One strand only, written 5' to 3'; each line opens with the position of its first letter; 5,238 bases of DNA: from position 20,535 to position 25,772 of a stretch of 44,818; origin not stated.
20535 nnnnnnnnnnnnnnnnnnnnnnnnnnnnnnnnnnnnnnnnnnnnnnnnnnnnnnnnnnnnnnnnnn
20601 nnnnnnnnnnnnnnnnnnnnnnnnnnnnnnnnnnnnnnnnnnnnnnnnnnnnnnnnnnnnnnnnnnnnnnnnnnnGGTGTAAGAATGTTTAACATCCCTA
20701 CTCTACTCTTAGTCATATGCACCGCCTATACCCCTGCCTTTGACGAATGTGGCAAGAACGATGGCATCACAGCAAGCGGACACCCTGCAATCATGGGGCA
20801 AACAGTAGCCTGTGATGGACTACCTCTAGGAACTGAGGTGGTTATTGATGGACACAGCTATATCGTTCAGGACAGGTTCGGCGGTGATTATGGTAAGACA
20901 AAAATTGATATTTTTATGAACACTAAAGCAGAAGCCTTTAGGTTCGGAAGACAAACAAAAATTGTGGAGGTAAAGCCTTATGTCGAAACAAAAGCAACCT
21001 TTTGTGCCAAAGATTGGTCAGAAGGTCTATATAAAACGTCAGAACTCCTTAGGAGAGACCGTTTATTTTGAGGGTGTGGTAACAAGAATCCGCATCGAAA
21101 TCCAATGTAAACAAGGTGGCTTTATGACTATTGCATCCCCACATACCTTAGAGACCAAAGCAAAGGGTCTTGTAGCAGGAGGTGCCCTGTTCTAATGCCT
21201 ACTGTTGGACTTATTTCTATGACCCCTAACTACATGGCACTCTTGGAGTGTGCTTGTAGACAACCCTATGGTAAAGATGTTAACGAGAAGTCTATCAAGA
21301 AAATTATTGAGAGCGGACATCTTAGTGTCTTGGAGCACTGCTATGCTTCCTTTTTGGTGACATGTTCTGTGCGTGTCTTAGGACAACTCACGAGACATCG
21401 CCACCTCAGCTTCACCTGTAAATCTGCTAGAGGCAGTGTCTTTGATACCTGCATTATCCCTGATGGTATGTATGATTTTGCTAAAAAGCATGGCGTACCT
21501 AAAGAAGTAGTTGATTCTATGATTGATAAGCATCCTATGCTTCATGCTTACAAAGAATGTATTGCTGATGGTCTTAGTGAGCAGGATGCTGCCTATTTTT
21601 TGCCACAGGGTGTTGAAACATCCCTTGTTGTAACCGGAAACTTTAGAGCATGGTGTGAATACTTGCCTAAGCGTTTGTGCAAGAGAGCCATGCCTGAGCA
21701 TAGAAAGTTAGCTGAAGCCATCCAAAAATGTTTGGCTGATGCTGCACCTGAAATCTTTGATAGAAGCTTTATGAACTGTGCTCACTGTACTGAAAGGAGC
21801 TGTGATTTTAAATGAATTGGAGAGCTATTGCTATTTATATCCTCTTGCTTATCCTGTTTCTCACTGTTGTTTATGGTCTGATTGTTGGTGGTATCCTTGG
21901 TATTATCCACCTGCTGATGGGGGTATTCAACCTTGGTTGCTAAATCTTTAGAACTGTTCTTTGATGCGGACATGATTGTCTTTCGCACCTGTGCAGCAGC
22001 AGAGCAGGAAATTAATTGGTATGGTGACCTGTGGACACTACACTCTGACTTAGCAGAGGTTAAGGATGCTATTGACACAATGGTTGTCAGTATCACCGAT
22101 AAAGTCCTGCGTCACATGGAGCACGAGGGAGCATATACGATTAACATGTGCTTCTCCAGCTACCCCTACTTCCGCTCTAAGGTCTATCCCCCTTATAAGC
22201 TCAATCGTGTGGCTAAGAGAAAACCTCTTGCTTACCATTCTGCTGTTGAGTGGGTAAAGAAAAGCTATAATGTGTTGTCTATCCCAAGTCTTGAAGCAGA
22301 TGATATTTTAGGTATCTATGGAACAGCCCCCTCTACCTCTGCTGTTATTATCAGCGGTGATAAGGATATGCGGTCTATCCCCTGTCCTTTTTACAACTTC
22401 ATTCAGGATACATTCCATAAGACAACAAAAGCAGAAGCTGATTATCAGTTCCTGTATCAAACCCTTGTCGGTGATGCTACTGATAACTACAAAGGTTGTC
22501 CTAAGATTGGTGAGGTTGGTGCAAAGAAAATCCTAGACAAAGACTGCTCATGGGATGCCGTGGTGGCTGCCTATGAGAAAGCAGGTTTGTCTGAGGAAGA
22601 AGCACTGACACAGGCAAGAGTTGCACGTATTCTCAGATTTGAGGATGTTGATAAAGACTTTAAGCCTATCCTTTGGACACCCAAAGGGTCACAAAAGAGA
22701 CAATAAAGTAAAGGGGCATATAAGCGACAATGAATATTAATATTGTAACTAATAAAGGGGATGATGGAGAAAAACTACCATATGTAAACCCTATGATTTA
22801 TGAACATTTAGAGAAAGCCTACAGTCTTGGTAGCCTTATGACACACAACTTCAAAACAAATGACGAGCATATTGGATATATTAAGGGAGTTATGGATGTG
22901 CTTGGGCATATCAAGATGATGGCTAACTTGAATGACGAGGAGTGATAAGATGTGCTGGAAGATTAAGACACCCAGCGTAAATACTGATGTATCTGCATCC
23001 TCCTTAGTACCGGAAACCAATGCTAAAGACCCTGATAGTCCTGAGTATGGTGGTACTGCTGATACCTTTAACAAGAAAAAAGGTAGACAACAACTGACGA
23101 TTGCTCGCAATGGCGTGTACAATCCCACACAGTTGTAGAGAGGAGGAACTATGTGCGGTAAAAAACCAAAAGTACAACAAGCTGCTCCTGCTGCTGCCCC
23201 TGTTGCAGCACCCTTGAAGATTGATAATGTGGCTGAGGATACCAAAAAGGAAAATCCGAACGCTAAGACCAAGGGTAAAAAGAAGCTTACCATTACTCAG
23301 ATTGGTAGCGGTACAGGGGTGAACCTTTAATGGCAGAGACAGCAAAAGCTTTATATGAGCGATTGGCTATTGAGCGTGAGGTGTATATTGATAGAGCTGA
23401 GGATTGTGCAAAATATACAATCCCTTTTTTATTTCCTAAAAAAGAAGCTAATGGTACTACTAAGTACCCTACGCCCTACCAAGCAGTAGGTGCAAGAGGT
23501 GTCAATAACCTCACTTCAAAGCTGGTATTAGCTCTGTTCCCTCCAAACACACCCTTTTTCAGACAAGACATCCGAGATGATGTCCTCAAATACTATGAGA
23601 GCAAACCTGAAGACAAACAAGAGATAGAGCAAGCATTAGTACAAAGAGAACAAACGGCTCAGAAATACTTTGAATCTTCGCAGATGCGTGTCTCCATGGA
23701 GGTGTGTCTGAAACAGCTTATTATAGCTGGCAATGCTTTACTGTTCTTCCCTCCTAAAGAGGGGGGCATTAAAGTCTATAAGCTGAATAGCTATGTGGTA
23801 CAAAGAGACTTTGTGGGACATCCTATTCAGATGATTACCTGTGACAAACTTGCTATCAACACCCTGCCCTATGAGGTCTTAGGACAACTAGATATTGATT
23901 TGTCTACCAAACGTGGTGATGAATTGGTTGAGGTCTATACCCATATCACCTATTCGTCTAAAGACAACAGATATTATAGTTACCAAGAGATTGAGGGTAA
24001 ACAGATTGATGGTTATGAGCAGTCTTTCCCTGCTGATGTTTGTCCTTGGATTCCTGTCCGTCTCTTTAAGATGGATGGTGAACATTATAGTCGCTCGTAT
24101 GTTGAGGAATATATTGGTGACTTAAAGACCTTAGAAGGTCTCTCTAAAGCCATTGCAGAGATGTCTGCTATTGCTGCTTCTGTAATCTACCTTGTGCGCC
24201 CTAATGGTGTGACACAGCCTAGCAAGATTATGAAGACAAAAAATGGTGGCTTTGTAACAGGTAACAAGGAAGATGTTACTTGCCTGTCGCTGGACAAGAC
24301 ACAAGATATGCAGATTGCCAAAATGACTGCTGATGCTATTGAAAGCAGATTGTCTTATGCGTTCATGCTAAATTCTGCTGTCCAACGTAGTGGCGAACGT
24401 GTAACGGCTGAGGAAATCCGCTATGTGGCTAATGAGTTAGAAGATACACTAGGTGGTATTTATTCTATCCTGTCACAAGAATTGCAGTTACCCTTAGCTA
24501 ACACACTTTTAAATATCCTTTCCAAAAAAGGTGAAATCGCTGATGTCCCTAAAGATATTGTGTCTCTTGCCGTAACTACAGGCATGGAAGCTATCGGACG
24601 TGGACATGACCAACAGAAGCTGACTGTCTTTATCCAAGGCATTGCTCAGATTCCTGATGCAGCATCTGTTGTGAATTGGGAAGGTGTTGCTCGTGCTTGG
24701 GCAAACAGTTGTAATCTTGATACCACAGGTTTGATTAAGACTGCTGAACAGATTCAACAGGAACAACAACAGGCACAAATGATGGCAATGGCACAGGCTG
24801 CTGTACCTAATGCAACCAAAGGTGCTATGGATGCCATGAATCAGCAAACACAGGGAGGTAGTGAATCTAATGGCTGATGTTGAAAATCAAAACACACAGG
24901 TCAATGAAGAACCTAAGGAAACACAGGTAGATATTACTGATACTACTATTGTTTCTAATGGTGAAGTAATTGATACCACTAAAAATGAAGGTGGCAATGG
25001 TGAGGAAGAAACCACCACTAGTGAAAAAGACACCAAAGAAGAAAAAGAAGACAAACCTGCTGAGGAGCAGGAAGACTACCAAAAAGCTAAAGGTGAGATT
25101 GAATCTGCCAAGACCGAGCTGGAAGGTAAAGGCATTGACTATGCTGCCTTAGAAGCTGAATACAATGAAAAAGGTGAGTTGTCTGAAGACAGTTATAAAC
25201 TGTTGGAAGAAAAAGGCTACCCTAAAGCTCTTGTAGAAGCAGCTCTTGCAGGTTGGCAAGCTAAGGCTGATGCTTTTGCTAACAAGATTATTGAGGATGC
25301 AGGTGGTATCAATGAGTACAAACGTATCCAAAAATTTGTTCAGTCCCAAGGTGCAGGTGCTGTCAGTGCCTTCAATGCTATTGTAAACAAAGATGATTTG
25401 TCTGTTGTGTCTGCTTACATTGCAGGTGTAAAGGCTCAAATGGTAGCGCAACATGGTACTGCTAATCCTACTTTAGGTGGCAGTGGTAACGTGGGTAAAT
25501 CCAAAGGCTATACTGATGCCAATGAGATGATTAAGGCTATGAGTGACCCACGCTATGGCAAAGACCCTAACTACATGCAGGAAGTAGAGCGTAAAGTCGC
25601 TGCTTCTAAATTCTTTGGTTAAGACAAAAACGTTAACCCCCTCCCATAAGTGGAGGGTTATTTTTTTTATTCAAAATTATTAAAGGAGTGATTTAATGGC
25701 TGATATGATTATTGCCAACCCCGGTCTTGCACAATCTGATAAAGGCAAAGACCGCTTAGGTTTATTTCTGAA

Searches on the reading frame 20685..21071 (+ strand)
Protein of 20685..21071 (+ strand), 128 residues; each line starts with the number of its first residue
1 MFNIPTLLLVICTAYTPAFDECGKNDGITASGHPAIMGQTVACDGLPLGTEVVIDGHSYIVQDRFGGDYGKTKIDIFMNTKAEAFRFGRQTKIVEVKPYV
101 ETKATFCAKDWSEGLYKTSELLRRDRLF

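Call 81: search_protein_families(library=pfam, proteins=[window:20685-21071:+], max_evalue=0.01)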
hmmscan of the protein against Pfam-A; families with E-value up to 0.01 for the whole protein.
window:20685-21071:+ (128 aa): 1 family
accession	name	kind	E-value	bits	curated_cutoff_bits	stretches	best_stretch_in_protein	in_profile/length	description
PF06725.17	3D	-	7.3e-05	23.3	23.8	1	40-95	2-67/72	3D domain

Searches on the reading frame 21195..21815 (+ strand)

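Call 81: search_protein_families(library=pfam, proteins=[window:21195-21815:+], max_evalue=0.01)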
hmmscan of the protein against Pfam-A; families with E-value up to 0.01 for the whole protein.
window:21195-21815:+ (206 aa): 1 family
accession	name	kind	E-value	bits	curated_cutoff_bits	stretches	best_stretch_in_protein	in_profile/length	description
PF02511.20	Thy1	-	2.7e-37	128.9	24.8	1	6-186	2-191/191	Thymidylate synthase complementing protein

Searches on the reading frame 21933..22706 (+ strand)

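Call 81: search_protein_families(library=pfam, proteins=[window:21933-22706:+], max_evalue=0.01)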
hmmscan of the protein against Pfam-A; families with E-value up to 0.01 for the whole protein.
window:21933-22706:+ (257 aa): 2 families
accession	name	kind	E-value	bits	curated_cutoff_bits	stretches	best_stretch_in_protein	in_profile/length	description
PF02739.22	5_3_exonuc_N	-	4.5e-11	43.2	34.3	1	47-148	29-136/164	5'-3' exonuclease, N-terminal resolvase-like domain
PF01367.25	5_3_exonuc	-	1.3e-08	35.6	40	1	175-226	9-61/97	5'-3' exonuclease, C-terminal SAM fold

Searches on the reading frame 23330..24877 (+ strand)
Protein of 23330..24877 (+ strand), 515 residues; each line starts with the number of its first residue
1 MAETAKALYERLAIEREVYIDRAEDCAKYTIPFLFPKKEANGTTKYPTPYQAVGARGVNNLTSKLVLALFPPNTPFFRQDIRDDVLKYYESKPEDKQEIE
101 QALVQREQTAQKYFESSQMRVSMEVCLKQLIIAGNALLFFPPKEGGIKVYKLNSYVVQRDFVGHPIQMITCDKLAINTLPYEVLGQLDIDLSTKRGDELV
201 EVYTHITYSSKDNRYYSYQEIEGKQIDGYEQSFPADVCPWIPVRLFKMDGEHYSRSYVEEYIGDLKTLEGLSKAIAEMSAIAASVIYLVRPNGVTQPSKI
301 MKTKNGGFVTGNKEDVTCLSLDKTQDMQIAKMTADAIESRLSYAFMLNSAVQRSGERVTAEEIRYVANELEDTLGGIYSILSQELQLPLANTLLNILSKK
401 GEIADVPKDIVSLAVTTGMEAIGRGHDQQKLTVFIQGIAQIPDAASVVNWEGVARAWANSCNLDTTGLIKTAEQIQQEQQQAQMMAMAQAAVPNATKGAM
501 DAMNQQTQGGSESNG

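Call 10: search_protein_families(library=pfam, proteins=[window:23330-24877:+], max_evalue=0.001)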
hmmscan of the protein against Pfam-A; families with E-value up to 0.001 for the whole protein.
window:23330-24877:+ (515 aa): 1 family
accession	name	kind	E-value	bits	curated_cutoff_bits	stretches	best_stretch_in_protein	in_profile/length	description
PF12236.14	Head-tail_con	-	7.5e-86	288.9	27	1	3-466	2-487/489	Bacteriophage head to tail connecting protein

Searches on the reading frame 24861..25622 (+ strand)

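Call 81: search_protein_families(library=pfam, proteins=[window:24861-25622:+], max_evalue=0.01)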
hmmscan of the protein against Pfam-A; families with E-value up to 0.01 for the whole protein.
window:24861-25622:+ (253 aa): 1 family
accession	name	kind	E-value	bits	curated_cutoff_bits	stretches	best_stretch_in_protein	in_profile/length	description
PF05396.16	Phage_T7_Capsid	-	1.5e-21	78.1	27.1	1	95-249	23-188/188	Phage T7 capsid assembly protein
